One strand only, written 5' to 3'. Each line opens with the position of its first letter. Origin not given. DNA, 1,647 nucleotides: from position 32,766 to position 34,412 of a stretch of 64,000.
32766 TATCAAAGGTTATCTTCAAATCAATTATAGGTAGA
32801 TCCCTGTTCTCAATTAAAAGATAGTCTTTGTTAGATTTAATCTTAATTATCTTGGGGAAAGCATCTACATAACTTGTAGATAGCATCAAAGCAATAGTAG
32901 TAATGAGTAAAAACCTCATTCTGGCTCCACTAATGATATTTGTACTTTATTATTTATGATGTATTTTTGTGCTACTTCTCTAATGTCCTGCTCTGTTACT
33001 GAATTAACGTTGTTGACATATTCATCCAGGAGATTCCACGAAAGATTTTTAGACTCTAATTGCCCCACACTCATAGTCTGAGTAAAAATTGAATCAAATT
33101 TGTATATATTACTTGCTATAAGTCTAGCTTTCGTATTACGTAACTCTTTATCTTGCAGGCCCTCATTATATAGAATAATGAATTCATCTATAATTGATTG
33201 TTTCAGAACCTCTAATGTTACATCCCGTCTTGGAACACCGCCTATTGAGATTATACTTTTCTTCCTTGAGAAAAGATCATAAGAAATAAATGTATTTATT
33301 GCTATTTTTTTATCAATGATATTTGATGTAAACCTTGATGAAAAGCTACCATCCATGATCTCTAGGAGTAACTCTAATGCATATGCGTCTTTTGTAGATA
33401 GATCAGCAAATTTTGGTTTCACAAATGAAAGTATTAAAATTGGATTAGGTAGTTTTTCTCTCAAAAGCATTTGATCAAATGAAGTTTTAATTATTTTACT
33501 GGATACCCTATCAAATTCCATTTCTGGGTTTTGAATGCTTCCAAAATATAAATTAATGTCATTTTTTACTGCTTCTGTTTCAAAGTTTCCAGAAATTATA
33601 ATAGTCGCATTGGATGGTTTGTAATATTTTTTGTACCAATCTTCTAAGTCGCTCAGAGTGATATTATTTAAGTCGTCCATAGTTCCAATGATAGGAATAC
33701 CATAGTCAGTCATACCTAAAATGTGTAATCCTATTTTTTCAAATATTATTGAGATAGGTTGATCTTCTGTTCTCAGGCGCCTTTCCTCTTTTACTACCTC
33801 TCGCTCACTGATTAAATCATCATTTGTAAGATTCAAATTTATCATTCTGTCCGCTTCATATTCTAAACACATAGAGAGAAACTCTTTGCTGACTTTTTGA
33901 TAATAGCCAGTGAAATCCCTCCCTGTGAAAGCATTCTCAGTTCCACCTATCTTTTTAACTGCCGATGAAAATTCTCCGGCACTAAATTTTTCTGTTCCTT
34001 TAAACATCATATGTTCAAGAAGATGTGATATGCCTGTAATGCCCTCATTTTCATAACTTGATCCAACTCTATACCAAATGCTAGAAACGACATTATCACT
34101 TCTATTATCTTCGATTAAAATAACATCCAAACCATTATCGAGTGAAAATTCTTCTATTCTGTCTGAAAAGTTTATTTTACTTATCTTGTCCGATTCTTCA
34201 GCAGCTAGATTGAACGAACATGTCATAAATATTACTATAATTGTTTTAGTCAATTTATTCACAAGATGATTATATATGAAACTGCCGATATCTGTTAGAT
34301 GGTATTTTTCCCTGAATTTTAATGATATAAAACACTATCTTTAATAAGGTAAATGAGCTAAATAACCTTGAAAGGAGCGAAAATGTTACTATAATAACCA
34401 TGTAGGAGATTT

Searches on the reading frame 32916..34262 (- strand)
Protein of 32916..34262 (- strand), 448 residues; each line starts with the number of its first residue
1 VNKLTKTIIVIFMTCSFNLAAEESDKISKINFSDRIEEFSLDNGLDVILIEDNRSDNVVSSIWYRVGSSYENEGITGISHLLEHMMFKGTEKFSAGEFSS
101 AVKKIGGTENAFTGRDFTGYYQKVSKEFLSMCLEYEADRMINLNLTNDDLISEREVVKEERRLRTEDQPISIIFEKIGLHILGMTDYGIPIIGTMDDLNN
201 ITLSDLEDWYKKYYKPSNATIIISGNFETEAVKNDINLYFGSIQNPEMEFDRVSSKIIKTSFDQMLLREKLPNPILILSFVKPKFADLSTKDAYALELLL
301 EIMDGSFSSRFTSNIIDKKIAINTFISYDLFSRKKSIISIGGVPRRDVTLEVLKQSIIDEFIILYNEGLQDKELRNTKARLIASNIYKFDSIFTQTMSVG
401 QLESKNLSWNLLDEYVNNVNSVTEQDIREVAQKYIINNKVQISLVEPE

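Call 65: search_protein_families(library=pfam, proteins=[window:32916-34262:-], max_evalue=0.00001)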
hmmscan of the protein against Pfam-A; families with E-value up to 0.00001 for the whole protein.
window:32916-34262:- (448 aa): 2 families
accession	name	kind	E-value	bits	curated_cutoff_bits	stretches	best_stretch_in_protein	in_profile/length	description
PF00675.25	Peptidase_M16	-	4.6e-26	91.9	22.3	1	47-192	2-146/149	Insulinase (Peptidase family M16)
PF05193.26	Peptidase_M16_C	-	7e-23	81.9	23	1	200-381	1-181/181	Peptidase M16 inactive domain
